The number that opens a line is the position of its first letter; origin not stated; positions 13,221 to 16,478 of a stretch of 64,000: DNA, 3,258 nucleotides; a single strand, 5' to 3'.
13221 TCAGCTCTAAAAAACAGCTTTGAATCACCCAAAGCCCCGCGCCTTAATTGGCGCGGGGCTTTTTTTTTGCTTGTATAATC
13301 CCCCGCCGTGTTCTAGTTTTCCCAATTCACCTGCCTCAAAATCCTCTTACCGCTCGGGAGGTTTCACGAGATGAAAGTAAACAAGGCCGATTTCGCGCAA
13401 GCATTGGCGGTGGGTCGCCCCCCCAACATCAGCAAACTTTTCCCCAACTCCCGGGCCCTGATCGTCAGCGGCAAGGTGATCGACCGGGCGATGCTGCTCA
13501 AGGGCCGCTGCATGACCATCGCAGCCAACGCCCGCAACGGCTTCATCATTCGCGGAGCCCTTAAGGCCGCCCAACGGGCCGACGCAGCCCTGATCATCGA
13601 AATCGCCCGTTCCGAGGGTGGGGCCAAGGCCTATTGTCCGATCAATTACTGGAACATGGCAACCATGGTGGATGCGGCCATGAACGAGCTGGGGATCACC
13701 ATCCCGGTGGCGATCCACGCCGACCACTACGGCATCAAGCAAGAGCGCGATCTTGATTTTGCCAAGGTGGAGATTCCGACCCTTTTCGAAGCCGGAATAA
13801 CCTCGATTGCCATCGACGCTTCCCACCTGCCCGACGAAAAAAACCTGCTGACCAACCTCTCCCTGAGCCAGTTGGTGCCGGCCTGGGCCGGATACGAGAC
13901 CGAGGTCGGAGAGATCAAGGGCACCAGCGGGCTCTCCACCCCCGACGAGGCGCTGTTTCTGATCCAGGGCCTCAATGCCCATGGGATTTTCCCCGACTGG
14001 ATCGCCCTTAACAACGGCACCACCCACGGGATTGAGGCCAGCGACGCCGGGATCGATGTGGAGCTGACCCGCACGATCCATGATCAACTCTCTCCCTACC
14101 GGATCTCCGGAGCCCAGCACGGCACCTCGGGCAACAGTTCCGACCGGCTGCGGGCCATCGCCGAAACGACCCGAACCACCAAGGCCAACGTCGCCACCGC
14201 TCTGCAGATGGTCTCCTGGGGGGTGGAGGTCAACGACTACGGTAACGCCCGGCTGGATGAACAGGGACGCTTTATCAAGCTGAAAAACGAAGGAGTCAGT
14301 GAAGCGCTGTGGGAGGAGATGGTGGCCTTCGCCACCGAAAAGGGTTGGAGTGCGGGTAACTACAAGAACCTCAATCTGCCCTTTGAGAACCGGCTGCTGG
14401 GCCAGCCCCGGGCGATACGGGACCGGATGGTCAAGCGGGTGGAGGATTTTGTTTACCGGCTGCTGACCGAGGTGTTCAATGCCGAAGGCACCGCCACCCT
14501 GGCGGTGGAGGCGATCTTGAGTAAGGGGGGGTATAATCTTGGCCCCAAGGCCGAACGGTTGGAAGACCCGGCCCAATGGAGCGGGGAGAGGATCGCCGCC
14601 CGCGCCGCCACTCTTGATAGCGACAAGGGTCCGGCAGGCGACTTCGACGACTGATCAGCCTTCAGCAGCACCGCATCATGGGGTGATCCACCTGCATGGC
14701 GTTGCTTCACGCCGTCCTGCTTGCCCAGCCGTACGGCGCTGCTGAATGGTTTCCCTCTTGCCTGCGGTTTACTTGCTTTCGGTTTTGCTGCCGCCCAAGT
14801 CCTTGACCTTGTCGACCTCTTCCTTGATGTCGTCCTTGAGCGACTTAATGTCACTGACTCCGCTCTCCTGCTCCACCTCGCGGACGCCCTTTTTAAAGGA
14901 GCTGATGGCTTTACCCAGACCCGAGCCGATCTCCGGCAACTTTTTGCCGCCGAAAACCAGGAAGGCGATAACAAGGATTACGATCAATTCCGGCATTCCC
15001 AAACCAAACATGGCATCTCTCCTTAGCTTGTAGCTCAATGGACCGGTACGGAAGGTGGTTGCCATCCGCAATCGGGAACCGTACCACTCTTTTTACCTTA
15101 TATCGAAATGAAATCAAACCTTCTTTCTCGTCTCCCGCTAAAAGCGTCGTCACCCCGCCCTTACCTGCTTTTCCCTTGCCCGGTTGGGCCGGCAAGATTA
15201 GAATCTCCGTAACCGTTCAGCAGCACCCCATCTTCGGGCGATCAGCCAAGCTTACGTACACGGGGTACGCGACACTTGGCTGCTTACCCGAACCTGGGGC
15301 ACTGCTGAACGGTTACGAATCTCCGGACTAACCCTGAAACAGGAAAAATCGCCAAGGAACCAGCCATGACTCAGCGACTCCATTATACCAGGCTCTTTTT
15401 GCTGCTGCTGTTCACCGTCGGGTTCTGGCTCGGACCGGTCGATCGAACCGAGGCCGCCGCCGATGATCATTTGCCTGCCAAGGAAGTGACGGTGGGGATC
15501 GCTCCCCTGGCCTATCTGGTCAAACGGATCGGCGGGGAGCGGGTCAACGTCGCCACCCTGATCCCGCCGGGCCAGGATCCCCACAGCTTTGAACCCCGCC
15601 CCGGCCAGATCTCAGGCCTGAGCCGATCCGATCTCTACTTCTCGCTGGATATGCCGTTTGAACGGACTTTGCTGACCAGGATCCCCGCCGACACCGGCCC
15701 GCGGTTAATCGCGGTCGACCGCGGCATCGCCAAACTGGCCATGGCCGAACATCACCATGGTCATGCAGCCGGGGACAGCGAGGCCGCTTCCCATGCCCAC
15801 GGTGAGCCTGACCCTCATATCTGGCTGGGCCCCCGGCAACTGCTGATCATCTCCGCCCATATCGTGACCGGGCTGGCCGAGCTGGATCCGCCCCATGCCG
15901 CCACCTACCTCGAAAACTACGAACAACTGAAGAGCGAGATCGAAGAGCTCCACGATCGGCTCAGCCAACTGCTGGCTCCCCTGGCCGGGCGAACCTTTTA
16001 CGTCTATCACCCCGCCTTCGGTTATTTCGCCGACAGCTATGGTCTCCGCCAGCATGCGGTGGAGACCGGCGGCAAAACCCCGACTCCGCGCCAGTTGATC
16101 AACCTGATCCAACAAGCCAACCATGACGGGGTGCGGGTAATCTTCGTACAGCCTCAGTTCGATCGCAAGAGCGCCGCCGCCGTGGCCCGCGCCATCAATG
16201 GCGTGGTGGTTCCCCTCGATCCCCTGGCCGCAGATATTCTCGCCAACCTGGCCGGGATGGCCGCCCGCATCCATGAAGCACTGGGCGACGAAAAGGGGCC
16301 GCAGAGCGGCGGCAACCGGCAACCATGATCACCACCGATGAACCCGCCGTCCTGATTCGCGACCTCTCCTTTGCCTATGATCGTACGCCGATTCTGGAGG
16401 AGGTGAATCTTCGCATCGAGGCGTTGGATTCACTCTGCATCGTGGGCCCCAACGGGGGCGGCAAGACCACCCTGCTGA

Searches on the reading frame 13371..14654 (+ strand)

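Call 89: search_protein_families(library=pfam, proteins=[window:13371-14654:+])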
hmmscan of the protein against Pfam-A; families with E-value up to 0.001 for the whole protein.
window:13371-14654:+ (427 aa): 1 family
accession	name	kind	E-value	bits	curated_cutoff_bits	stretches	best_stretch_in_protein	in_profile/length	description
PF01116.26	F_bP_aldolase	-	9.1e-25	88.2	25.5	1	45-319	13-271/277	Fructose-bisphosphate aldolase class-II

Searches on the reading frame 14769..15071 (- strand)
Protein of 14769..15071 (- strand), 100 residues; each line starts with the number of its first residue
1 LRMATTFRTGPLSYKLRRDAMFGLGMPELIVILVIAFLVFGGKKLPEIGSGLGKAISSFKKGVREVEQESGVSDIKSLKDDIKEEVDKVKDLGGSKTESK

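Call 89: search_protein_families(library=pfam, proteins=[window:14769-15071:-])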
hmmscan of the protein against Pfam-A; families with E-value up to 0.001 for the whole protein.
window:14769-15071:- (100 aa): 1 family
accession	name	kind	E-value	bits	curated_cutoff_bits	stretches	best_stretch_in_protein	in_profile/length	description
PF02416.21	TatA_B_E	-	3.6e-18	65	21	1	24-74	1-47/53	mttA/Hcf106 family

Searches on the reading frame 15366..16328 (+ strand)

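Call 89: search_protein_families(library=pfam, proteins=[window:15366-16328:+])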
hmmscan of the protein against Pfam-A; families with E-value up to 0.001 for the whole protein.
window:15366-16328:+ (320 aa): 1 family
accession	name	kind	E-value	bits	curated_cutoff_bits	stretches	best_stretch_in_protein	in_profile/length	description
PF01297.22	ZnuA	-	2.2e-61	208.1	29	1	41-289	1-241/263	Zinc-uptake complex component A periplasmic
